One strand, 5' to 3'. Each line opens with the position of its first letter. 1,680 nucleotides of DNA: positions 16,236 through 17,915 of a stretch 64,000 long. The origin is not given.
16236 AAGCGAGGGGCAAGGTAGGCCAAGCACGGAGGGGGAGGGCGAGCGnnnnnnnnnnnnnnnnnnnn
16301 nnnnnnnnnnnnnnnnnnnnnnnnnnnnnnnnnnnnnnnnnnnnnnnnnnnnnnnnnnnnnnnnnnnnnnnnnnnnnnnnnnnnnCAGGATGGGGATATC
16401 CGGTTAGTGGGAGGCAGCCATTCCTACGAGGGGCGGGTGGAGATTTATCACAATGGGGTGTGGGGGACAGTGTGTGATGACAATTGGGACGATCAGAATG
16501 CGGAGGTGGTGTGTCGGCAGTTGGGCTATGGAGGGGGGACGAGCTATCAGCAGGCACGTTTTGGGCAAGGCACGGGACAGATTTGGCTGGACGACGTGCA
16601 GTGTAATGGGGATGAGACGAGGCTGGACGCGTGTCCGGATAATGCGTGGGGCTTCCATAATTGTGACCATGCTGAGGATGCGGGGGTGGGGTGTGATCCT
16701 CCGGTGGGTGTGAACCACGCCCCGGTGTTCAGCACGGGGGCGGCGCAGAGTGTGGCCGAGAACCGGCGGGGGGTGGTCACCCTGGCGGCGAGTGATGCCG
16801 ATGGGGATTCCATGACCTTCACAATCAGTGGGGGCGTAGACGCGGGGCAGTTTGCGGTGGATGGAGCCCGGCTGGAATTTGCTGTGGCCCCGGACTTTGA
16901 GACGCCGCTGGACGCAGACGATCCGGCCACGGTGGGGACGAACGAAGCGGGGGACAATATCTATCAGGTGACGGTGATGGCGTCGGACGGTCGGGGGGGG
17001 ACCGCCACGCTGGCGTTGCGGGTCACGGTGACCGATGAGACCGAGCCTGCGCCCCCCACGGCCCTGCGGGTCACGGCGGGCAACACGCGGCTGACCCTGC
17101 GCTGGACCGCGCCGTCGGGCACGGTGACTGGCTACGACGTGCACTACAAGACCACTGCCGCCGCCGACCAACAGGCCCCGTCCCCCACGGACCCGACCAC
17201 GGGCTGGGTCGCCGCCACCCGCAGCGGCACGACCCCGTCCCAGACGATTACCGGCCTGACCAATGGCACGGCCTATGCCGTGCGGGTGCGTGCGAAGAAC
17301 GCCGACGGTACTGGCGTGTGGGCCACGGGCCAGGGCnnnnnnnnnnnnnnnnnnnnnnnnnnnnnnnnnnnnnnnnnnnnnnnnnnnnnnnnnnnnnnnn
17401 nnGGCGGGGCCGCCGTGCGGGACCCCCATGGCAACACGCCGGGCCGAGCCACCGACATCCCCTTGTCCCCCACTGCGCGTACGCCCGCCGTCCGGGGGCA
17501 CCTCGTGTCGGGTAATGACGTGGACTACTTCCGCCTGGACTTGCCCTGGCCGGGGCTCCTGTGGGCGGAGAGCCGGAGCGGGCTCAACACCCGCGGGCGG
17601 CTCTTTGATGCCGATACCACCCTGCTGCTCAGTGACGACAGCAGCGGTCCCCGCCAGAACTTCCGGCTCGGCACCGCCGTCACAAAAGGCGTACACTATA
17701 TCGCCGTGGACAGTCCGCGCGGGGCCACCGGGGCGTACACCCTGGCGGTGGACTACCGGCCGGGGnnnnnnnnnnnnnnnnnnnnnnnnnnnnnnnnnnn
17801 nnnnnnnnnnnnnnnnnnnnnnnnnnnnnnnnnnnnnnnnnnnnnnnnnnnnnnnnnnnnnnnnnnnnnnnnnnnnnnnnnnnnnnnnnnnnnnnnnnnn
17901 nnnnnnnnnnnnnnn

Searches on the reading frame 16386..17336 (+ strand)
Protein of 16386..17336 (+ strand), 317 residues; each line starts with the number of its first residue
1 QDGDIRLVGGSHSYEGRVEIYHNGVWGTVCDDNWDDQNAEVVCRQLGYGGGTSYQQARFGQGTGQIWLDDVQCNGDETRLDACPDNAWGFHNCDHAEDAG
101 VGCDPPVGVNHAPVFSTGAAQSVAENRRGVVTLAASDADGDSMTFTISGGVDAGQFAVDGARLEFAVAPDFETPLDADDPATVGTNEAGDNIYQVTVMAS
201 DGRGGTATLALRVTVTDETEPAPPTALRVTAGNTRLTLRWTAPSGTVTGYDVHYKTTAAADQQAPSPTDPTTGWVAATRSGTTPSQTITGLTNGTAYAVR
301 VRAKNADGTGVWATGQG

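Call 62: find_related_loci(query=window:16386-17336:+, collection=metagenome_contigs, flank=6000)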
Query window:16386-17336:+ (317 aa) in metagenome_contigs; peptide patterns used: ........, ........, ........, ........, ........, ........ (x = any residue, [..] = any of these).
201 stretches matched a pattern; 8 encode a relative of the query (tblastn E <= 1e-3); 8 distinct loci.
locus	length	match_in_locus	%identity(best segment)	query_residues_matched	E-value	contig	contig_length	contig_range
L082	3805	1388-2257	33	109-252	2e-15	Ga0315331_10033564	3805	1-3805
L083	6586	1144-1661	48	3-103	2e-14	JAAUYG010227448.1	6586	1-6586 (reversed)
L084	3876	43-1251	33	97-223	3e-11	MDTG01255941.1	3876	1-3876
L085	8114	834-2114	51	107-149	4e-8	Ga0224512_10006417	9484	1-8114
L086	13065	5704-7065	32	109-242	3e-6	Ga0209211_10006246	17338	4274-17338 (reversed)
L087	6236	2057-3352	53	109-149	3e-6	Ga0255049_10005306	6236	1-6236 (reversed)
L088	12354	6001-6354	29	108-242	8e-6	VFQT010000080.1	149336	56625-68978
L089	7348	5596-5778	34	108-171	5e-5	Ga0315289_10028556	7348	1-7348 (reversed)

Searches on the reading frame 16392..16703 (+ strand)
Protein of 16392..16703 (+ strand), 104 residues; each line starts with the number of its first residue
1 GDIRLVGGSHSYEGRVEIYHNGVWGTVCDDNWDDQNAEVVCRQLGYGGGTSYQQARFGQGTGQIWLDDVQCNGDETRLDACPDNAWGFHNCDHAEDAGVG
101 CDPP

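Call 39: search_solved_structures(query=window:16392-16703:+, max_evalue=1e-10, show_alignments=3)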
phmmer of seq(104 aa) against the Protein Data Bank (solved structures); distinct sequences matched with E-value up to 1e-10: 26.
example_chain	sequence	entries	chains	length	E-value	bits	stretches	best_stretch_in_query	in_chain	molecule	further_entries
9nb8_A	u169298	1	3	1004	5.7e-205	672.9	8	1-102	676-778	Scavenger receptor cysteine-rich type 1 protein M130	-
8xmk_D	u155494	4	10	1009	6.1e-205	672.8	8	1-102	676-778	Scavenger receptor cysteine-rich type 1 protein M130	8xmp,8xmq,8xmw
9nb5_A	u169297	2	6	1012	6.3e-205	672.7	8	1-102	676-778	Scavenger receptor cysteine-rich type 1 protein M130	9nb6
9fmu_D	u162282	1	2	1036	8.3e-205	672.4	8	1-102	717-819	Scavenger receptor cysteine-rich type 1 protein M130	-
9fhb_D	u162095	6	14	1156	2.9e-204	670.6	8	1-102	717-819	Scavenger receptor cysteine-rich type 1 protein M130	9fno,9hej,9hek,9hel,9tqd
9h0m_E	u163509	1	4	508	9.8e-123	407.3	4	3-102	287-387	PIT54 protein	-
8h7j_A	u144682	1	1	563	2.2e-111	370.6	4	3-102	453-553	Scavenger receptor cysteine-rich type 1 protein M130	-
8r83_N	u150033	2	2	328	7.6e-72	242.9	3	2-101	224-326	CD5 antigen-like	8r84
8wyr_M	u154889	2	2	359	1.3e-71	242.2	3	2-101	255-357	Interleukin-2,CD5 antigen-like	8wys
5a2e_A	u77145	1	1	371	1.1e-42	148.6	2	3-102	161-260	T-CELL DIFFERENTIATION ANTIGEN CD6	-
5ze3_A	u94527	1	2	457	3e-36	127.9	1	3-104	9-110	Lysyl oxidase homolog 2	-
7c00_A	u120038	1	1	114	3.1e-36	127.8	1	3-102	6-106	Scavenger receptor class A member 5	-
7bzz_A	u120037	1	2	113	7.1e-36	126.7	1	3-102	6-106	Scavenger receptor class A member 5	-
6j02_A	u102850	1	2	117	2e-35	125.3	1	3-102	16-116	Macrophage scavenger receptor types I and II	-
7dpx_A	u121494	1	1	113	4.3e-34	120.9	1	3-101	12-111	Macrophage scavenger receptor types I and II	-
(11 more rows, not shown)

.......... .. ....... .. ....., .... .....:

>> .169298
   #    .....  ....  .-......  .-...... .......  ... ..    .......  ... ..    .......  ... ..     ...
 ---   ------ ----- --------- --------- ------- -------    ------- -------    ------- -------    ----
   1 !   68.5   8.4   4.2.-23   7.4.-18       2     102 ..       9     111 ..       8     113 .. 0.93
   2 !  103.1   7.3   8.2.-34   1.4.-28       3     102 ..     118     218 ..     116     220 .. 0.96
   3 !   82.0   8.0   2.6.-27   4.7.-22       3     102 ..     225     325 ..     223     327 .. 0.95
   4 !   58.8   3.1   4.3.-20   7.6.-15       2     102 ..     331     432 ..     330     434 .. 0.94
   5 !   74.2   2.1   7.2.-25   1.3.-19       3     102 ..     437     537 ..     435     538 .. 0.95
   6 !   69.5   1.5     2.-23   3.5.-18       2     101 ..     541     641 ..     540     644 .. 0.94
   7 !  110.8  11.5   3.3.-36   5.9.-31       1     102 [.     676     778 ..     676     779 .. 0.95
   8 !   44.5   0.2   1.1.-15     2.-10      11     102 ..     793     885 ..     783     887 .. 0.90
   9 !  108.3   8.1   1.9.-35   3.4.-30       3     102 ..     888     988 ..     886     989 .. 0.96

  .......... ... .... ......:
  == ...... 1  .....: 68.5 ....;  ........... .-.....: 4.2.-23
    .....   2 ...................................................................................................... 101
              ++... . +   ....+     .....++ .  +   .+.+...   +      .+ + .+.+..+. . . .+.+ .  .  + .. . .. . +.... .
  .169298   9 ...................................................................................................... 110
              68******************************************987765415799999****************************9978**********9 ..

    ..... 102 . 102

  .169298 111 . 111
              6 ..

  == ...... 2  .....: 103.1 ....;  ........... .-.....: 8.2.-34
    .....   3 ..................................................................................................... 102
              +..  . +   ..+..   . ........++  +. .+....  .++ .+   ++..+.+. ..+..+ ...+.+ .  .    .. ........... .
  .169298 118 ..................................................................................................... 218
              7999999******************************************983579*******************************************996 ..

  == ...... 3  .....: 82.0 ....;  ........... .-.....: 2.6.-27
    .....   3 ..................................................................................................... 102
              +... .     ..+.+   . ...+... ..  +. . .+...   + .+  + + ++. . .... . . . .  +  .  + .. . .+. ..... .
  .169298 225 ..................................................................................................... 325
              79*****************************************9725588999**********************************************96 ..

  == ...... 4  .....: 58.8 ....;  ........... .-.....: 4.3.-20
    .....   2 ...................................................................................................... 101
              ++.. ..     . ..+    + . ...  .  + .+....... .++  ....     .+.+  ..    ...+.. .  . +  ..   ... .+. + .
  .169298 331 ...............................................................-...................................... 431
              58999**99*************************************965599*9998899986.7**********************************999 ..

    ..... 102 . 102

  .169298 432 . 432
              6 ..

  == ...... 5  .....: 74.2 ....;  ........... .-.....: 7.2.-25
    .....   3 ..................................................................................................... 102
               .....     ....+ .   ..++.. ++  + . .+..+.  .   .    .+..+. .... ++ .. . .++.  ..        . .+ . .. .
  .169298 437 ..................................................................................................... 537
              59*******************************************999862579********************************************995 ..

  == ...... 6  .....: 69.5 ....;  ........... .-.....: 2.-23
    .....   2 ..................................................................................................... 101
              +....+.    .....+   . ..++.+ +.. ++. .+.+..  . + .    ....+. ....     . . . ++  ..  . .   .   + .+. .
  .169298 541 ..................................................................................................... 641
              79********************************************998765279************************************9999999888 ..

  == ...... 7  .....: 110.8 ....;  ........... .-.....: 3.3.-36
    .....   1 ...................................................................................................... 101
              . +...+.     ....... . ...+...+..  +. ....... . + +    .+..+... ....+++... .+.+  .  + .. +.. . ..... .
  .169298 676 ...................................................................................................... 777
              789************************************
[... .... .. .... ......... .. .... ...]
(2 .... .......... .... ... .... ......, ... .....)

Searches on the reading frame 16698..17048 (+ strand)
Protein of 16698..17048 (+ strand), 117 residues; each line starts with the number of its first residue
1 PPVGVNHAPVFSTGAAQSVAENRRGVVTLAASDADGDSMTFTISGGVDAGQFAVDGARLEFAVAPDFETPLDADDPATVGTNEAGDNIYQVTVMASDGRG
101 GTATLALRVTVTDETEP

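Call 44: find_homologous_proteins(query=window:16698-17048:+, max_evalue=0.000001)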
Query seq(117 aa) (117 aa): 1 proteins with E <= 0.000001 among 35 candidates.
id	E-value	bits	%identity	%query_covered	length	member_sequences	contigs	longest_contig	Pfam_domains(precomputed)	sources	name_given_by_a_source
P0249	1.5e-18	85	48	91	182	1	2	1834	PF17963.8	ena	-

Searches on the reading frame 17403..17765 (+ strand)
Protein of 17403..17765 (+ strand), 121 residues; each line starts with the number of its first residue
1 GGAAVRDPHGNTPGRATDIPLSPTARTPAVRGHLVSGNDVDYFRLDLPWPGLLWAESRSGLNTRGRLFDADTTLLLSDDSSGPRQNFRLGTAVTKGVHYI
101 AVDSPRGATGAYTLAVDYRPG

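Call 28: search_protein_families(library=pfam, proteins=[window:17403-17765:+], max_evalue=0.01)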
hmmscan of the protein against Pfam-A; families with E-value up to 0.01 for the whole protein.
window:17403-17765:+ (121 aa): 0 families

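Call 53: search_solved_structures(query=A3, max_evalue=1, show_alignments=2)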
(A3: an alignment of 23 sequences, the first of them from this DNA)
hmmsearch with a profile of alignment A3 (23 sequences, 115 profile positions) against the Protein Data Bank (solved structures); distinct sequences matched with E-value up to 1: 7.
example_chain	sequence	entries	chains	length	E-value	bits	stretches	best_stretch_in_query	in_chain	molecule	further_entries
5iku_A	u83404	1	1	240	4.2e-06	30.3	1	10-113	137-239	Collagenase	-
4hpk_A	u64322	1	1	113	0.014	19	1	10-113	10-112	Collagenase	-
4hpk_B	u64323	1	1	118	0.015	18.8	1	10-113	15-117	Collagenase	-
1nqj_A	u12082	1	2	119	0.016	18.8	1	9-113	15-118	class 1 collagenase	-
1nqd_A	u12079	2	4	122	0.017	18.7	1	9-113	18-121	class 1 collagenase | Collagenase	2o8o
3jqw_A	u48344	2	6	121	0.25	14.9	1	26-97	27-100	ColH protein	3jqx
4cx9_A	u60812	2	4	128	0.91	13.1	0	42-88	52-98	CYTOCHROME C, CLASS II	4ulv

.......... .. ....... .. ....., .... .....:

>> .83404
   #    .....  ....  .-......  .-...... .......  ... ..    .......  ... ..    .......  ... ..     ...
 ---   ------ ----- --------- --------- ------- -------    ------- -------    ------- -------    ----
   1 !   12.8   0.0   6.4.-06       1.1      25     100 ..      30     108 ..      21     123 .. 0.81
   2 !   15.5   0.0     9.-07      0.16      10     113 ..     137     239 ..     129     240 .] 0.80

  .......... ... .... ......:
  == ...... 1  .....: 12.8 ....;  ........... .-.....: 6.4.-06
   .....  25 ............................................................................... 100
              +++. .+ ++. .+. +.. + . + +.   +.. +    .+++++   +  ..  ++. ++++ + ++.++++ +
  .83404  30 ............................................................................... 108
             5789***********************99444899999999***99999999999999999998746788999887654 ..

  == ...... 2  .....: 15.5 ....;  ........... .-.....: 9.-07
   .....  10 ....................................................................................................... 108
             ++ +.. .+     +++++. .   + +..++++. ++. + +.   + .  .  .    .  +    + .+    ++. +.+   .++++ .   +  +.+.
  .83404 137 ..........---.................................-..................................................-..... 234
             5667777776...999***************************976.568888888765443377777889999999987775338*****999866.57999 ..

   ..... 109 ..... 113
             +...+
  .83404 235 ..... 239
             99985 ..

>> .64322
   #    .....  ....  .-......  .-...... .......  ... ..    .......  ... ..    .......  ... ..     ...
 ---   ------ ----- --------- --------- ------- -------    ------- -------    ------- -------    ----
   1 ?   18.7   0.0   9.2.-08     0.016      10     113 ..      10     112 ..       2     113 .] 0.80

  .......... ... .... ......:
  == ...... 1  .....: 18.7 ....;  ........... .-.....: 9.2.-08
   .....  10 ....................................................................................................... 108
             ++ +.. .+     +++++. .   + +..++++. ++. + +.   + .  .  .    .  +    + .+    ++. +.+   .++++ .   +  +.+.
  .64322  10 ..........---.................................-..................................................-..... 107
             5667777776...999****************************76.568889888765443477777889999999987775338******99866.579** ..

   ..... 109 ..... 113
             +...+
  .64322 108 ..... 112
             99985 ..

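Call 57: predict_structure(alignment_id=A3)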
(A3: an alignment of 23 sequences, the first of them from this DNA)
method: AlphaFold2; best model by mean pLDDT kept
length: 118 residues; sequences in the alignment: 23
mean_pLDDT: 91.1   pTM: 0.85
mean pLDDT of the five models: 91.1, 88.3, 88.1, 87.6, 86.2
residues with pLDDT >= 90: 85; 70-90: 29; 50-70: 3; < 50: 1
segments of 3 or more residues with pLDDT < 50: none
pLDDT, mean of each block of 10 residues (from residue 1): 71 89 91 93 95 93 96 91 90 97 92 96
secondary structure, 60 per line:
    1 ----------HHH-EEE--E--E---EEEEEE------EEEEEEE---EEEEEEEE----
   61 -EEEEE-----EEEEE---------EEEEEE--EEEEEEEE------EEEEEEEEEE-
elements in order: E15-17 E27-32 E39-45 E49-56 E62-66 E72-76 E86-91 E94-101 E108-117

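Call 61: fold_search(model_id=the predicted structure, library=pdb)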
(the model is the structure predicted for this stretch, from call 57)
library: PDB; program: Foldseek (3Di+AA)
matches with E <= 10: 1768; with E <= 0.001: 62
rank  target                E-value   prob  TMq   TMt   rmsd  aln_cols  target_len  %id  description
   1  4dzg                  1.7e-06  1.00  0.72  0.75   2.4       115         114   16  Crystal structure of Aeromonas hydrophila PliG, a periplasmic lysozyme inhibitor of g-type lysozyme (released 2012-06-13)
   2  5sv5                  5.3e-06  1.00  0.71  0.79   3.0       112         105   17  1.0 Angstrom Crystal Structure of pre-Peptidase C-terminal Domain of Collagenase from Bacillus anthracis. (released 2016-08-17)
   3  3jqw_C                6.3e-06  1.00  0.74  0.73   2.8       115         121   20  Crystal structure of Clostridium histolyticum colH collagenase collagen-binding domain 3 at 2 Angstrom resolution in p (released 2010-09-29)
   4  1nqj_A                6.3e-06  1.00  0.66  0.79   2.9       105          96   19  CRYSTAL STRUCTURE OF CLOSTRIDIUM HISTOLYTICUM COLG COLLAGENASE COLLAGEN-BINDING DOMAIN 3B AT 1.0 ANGSTROM RESOLUTION I (released 2003-04-15)
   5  6ov2_B                1.2e-05  1.00  0.61  0.58   4.0       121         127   10  Crystal structure of human claudin-9 in complex with Clostridium perfringens entertoxin C-terminal domain in closed fo (released 2019-09-04)
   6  8u5b_B                1.4e-05  1.00  0.59  0.57   4.3       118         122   10  Cryo-EM structure of human claudin-4 complex with Clostridium perfringens enterotoxin C-terminal domain and sFab COP-1 (released 2023-09-27)
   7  1nqd_A                1.7e-05  1.00  0.75  0.80   2.4       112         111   17  CRYSTAL STRUCTURE OF CLOSTRIDIUM HISTOLYTICUM COLG COLLAGENASE COLLAGEN-BINDING DOMAIN 3B AT 1.65 ANGSTROM RESOLUTION  (released 2003-04-15)
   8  1nqd_B                2.0e-05  1.00  0.72  0.75   2.8       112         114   17  CRYSTAL STRUCTURE OF CLOSTRIDIUM HISTOLYTICUM COLG COLLAGENASE COLLAGEN-BINDING DOMAIN 3B AT 1.65 ANGSTROM RESOLUTION  (released 2003-04-15)
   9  6ov3_B                2.0e-05  1.00  0.67  0.64   3.3       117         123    8  Crystal structure of human claudin-9 in complex with Clostridium perfringens entertoxin C-terminal domain in open form (released 2019-09-04)
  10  5b2g_D                2.0e-05  1.00  0.58  0.56   4.3       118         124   10  Crystal structure of human claudin-4 in complex with C-terminal fragment of Clostridium perfringens enterotoxin (released 2016-10-05)
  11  5b2g_F                2.1e-05  1.00  0.58  0.57   4.4       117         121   10  Crystal structure of human claudin-4 in complex with C-terminal fragment of Clostridium perfringens enterotoxin (released 2016-10-05)
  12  1nqj_B                2.4e-05  1.00  0.66  0.68   3.1       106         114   17  CRYSTAL STRUCTURE OF CLOSTRIDIUM HISTOLYTICUM COLG COLLAGENASE COLLAGEN-BINDING DOMAIN 3B AT 1.0 ANGSTROM RESOLUTION I (released 2003-04-15)
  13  9j7x                  2.5e-05  1.00  0.57  0.56   4.6       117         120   11  Crystal structure of quintuple mutant C terminal fragment of Clostridium perfringens enterotoxin (C-CPEm19) (released 2025-06-18)
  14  2o8o_A                3.0e-05  1.00  0.75  0.80   2.6       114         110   18  Crystal structure of Clostridium histolyticum colg collagenase collagen-binding domain 3B at 1.35 Angstrom resolution  (released 2007-12-11)
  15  8u5e_D                3.2e-05  1.00  0.57  0.54   4.7       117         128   10  Crystal Structure of C-terminal domain of Clostridium perfringens Enterotoxin in Space Group P 21 21 21 (released 2023-12-20)
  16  3jqw_A                3.4e-05  1.00  0.75  0.75   2.8       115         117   20  Crystal structure of Clostridium histolyticum colH collagenase collagen-binding domain 3 at 2 Angstrom resolution in p (released 2010-09-29)
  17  5iku                  3.8e-05  1.00  0.73  0.38   2.4       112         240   20  Crystal structure of the Hathewaya histolytica ColG tandem collagen-binding domain s3as3b in the presence of calcium at  (released 2017-03-15)
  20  4hpk_B                4.3e-05  1.00  0.70  0.73   2.8       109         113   18  Crystal structure of Clostridium histolyticum colg collagenase collagen-binding domain 3B at 1.35 Angstrom resolution  (released 2012-12-12)
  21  3jqw_B                4.3e-05  1.00  0.73  0.72   3.1       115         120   19  Crystal structure of Clostridium histolyticum colH collagenase collagen-binding domain 3 at 2 Angstrom resolution in p (released 2010-09-29)
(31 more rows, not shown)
